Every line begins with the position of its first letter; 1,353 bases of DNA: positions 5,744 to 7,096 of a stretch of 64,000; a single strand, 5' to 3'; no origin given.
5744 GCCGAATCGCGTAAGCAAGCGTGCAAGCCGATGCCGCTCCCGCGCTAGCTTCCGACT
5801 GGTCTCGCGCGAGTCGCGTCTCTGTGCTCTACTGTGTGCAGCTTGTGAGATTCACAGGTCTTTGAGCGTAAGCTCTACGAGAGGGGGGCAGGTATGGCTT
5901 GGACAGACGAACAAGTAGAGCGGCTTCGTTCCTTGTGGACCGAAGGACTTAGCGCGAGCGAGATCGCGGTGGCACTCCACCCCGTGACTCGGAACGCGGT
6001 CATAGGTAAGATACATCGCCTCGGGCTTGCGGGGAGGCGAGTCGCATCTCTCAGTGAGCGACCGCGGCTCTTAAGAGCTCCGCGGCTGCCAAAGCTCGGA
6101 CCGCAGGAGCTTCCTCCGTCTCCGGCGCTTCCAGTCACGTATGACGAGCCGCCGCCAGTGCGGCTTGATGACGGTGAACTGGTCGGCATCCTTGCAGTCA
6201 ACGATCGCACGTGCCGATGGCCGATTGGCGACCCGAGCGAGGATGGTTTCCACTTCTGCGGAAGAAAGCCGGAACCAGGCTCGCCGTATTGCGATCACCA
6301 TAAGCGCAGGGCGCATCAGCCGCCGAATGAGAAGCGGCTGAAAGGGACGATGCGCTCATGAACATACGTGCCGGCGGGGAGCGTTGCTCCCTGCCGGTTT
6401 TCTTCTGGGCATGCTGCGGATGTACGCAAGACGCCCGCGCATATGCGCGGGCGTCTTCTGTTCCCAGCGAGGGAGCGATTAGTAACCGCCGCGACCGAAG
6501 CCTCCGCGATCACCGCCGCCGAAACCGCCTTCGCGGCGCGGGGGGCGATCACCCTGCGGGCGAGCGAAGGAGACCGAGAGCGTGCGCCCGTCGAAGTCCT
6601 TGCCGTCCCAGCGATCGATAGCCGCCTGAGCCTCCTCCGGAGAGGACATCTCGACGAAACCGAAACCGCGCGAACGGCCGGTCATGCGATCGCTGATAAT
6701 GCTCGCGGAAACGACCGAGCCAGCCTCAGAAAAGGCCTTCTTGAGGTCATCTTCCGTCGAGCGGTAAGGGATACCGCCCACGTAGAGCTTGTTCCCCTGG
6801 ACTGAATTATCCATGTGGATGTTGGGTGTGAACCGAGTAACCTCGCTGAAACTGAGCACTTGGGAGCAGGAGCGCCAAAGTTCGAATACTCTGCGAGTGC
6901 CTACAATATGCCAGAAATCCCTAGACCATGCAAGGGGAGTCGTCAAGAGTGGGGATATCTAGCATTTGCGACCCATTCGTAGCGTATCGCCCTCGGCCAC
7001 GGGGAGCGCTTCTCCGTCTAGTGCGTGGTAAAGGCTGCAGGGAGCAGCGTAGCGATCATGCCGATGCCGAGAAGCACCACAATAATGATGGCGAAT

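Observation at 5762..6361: GcrA-family regulator in a genome whose SOS box is Cheo-type, not alphaproteobacterial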

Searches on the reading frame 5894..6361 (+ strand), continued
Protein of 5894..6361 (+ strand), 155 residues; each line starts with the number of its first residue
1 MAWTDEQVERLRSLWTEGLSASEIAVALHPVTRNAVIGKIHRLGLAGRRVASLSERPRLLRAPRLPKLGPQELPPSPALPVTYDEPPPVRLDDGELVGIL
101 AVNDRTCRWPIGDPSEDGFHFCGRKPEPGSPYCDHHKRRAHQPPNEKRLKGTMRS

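Call 32: search_solved_structures(query=window:5894-6358:+, max_evalue=0.01, show_alignments=3)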
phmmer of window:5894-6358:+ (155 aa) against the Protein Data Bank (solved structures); distinct sequences matched with E-value up to 0.01: 3.
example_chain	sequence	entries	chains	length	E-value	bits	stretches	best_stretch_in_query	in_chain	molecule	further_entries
7ye1_G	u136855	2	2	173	2.5e-34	122.2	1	1-151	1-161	Cell cycle regulatory protein GcrA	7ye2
5yiu_A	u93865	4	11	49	5.5e-14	56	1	1-45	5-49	Cell cycle regulatory protein GcrA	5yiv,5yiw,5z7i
5yix_B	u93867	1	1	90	1e-13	55.1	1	87-151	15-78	Cell cycle regulatory protein GcrA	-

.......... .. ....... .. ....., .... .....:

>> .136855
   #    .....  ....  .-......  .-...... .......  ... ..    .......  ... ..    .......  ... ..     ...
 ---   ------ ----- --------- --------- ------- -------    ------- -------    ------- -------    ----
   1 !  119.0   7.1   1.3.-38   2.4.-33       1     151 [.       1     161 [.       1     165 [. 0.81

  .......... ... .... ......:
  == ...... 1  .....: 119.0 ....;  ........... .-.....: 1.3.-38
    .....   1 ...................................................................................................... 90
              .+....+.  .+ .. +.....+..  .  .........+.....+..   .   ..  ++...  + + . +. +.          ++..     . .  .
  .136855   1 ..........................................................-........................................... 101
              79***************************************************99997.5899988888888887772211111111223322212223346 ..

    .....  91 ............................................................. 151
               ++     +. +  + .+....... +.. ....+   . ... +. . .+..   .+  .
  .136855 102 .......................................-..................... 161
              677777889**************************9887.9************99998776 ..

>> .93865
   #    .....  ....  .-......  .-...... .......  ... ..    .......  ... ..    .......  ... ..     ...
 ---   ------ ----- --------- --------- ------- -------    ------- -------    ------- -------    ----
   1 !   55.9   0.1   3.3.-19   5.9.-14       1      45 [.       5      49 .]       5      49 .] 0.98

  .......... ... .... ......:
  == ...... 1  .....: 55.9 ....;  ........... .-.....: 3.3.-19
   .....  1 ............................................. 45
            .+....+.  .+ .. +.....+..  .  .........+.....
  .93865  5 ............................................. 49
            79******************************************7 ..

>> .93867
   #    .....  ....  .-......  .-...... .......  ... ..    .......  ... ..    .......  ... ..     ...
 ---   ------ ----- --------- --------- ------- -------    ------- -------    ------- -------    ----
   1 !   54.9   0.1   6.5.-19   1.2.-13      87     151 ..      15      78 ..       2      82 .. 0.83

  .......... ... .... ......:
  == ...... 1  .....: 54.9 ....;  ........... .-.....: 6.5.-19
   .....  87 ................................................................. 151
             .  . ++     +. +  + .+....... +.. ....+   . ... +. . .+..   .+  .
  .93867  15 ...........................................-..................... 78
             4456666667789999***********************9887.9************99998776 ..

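Call 47: find_related_loci(query=window:5894-6358:+, collection=viral_contigs, flank=5000)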
Query window:5894-6358:+ (155 aa) in viral_contigs; peptide patterns used: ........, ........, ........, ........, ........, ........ (x = any residue, [..] = any of these).
51 stretches matched a pattern; 42 encode a relative of the query (tblastn E <= 1e-3); 42 distinct loci.
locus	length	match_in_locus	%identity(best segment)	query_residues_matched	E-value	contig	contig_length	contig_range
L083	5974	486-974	42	3-148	8e-32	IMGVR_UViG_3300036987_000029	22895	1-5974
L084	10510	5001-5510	38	1-148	3e-29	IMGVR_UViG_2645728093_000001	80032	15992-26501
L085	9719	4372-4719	41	3-136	2e-23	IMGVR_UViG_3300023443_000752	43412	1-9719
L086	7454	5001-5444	38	1-136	6e-22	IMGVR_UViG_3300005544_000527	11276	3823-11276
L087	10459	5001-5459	36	3-149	1e-21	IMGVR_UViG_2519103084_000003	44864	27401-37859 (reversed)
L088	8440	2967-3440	36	1-143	2e-21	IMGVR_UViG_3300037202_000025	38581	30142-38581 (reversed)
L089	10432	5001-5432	36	3-142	7e-21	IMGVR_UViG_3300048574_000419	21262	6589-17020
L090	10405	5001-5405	43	2-138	4e-20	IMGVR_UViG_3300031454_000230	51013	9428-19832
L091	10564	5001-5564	33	1-150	6e-20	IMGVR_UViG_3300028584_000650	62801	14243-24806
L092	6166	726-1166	36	1-150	2e-19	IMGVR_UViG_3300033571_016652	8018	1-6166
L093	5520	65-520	35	1-150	7e-19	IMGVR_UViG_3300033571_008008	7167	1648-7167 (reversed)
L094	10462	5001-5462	34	1-145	2e-18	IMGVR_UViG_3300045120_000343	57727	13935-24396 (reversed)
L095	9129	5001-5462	35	3-147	3e-18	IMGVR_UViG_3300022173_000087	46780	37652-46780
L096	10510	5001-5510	32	1-142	4e-18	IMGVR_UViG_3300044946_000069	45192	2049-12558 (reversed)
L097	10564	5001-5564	31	1-136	6e-17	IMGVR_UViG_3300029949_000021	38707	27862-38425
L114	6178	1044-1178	56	3-47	5e-11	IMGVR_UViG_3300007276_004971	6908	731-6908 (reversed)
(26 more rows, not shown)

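Call 66: predict_structure(alignment_id=A3)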
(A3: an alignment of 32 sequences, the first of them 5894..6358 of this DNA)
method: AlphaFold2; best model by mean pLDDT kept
length: 155 residues; sequences in the alignment: 32
mean_pLDDT: 63.7   pTM: 0.33
mean pLDDT of the five models: 63.7, 63.0, 62.7, 62.2, 58.2
residues with pLDDT >= 90: 42; 70-90: 14; 50-70: 35; < 50: 64
segments of 3 or more residues with pLDDT < 50: 51-74, 76-87, 94-103, 111-113, 145-155
pLDDT, mean of each block of 10 residues (from residue 1): 91 94 95 96 76 46 41 43 45 50 53 49 69 69 47 42
secondary structure, 60 per line:
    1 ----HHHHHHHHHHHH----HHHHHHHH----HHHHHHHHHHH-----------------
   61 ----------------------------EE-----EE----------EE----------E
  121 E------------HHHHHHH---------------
elements in order: H5-16 H21-28 H33-43 H134-140

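Call 68: search_protein_representatives(protein=window:5894-6358:+)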
Query: 155 residues. Proteins with E-value up to 0.001 (for the whole library): 24370; up to 1e-10: 8802; up to 1e-30: 53. The best 150 are listed.
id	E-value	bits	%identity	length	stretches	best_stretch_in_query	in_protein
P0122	3.7e-41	157.4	47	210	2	2-147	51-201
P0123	3.1e-38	147.9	52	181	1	3-149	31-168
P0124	1.4e-37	145.8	52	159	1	3-147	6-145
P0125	1.1e-36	142.9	50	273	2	2-145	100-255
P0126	1.5e-36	142.5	51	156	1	3-151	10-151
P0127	1.8e-36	142.2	53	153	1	2-147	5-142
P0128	3.9e-36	141.1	58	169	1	3-144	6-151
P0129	1.2e-35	139.5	47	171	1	1-148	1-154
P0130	2.0e-35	138.8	54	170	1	1-152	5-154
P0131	3.2e-35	138.1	61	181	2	88-147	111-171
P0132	3.5e-35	138.0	48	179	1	1-150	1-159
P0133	4.6e-35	137.6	49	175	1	1-146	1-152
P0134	6.0e-35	137.3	51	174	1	1-146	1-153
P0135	6.2e-35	137.2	50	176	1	1-150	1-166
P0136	1.7e-34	135.8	54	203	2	85-150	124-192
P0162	1.9e-31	125.9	62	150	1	2-115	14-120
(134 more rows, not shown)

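Call 70: list_cluster_members(proteins=[P0003, P0024, P0033, P0036, P0045, P0078, P0122, P0130, P0162, P0121])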
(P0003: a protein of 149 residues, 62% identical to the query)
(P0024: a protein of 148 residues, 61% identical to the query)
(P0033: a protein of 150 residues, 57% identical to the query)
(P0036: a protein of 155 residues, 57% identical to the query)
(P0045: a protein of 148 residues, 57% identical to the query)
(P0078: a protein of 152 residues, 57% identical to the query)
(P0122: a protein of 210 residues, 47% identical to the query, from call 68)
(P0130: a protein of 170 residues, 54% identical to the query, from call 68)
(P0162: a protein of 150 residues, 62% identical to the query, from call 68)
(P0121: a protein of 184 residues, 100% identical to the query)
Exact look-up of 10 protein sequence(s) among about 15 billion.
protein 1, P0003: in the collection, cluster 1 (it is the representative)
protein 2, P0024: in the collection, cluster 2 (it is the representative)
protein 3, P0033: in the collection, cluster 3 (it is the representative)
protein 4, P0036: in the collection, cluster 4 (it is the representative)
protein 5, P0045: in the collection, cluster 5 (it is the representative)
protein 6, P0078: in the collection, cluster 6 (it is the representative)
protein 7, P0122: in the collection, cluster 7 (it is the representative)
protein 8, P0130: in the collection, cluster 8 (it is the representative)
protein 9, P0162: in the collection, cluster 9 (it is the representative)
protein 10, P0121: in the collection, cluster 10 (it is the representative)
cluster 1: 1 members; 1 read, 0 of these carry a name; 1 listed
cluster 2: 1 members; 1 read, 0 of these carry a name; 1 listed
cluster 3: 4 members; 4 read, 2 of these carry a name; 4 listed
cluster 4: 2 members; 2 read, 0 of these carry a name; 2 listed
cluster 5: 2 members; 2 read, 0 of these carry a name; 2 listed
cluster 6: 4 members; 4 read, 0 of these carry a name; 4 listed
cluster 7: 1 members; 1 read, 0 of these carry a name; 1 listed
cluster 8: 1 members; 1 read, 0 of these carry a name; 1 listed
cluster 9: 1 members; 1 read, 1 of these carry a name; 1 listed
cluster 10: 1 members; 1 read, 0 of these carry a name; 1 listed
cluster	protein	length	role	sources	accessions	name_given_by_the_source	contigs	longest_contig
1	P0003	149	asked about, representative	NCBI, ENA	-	-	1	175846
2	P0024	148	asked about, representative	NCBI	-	-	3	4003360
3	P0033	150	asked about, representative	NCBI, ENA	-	-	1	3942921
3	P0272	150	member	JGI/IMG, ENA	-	GcrA cell cycle regulator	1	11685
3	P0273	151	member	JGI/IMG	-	GcrA cell cycle regulator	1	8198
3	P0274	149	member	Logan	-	-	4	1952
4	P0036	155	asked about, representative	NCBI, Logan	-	-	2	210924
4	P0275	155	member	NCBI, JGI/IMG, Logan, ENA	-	-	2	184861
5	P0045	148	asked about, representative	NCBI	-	-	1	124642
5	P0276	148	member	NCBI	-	-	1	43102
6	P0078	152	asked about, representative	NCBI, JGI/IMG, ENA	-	-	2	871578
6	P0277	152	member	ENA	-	-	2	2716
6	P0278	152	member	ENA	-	-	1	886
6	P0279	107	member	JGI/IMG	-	-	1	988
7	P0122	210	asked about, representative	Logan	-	-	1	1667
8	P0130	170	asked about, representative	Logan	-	-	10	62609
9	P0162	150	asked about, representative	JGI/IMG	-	GcrA cell cycle regulator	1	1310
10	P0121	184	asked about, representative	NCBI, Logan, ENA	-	-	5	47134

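Call 71: fold_search(model_id=the predicted structure, library=pdb)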
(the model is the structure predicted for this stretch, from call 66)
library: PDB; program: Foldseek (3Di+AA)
matches with E <= 10: 165; with E <= 0.001: 3
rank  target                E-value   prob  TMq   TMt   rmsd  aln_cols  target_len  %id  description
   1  7ye1_G                2.2e-06  1.00  0.26  0.39  16.2       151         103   38  The cryo-EM structure of C. crescentus GcrA-TACup (released 2023-01-18)
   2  5yiv_A                3.0e-04  1.00  0.28  0.92   0.9        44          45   68  Caulobacter crescentus GcrA DNA-binding domain(DBD) in complex with methylated dsDNA(crystal form 1) (released 2018-03-21)
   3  5yiu                  7.0e-04  1.00  0.28  0.86   0.7        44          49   68  Caulobacter crescentus GcrA DNA-binding domain (DBD) (released 2018-03-21)
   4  5yix_B                4.4e-02  0.99  0.22  0.58   3.3        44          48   50  Caulobacter crescentus GcrA sigma-interacting domain (SID) in complex with domain 2 of sigma 70 (released 2018-03-21)
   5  2yus_MODEL_1_A        3.1e-01  0.75  0.23  0.41  15.8        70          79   18  Solution structure of the SANT domain of human SWI/SNF-related matrix-associated actin-dependent regulator of  (released 2008-04-08)
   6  3zqc_J                5.5e-01  0.97  0.24  0.31   1.8        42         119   31  Structure of the Trichomonas vaginalis Myb3 DNA-binding domain bound to a promoter sequence reveals a unique C-termina (released 2012-04-18)
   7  7bbq                  5.5e-01  0.54  0.24  0.37  12.5        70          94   23  Crystal structure of the HTH DNA binding protein ArdK from R388 plasmid. Apo form. (released 2022-07-13)
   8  2lvs_MODEL_1_A        7.2e-01  0.66  0.27  0.38   6.6        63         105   21  NMR solution structure of a CRISPR repeat binding protein (released 2013-01-23)
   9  4a69_C                7.7e-01  0.93  0.26  0.54   2.1        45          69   16  Structure of HDAC3 bound to corepressor and inositol tetraphosphate (released 2012-01-11)
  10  6taz_MODEL_1_B        7.7e-01  0.85  0.26  0.29   2.7        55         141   29  Timeless couples G quadruplex detection with processing by DDX11 during DNA replication (released 2020-07-01)
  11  1jhh_A                7.7e-01  0.54  0.22  0.18   5.2        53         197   24  LEXA S119A MUTANT (released 2001-09-19)
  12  1mbg                  8.2e-01  0.97  0.25  0.72   1.5        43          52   23  MOUSE C-MYB DNA-BINDING DOMAIN REPEAT 2 (released 1995-07-31)
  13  8xat_A                8.7e-01  0.63  0.24  0.20   2.8        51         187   18  Crystal structure of AtARR1(RD-DBD) (released 2024-01-24)
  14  4a69_D                9.3e-01  0.91  0.26  0.55   1.9        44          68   16  Structure of HDAC3 bound to corepressor and inositol tetraphosphate (released 2012-01-11)
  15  2dbb_B                9.3e-01  0.57  0.26  0.27   4.9        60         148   25  Crystal structure of PH0061 (released 2006-06-15)
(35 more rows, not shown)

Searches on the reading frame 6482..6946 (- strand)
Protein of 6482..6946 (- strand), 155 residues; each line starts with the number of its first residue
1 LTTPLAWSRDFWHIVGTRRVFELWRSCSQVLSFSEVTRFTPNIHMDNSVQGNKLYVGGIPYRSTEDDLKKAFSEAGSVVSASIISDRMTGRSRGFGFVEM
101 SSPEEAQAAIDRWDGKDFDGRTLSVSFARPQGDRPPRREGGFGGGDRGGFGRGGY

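Call 3: search_protein_families(library=pfam, proteins=[window:6482-6946:-], max_evalue=0.1)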
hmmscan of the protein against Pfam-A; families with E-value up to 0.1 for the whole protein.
window:6482-6946:- (155 aa): 3 families
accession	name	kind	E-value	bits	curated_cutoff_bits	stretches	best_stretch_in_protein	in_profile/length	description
PF00076.28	RRM_1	-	1.5e-22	79.7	20.7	1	54-123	1-69/70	RNA recognition motif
PF16367.11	RRM_7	-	0.018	15.5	27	1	52-79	2-29/94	RNA recognition motif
PF11608.14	RRM_MARF1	-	0.029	15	27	1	86-133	35-83/89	MARF1, RNA recognition motif 1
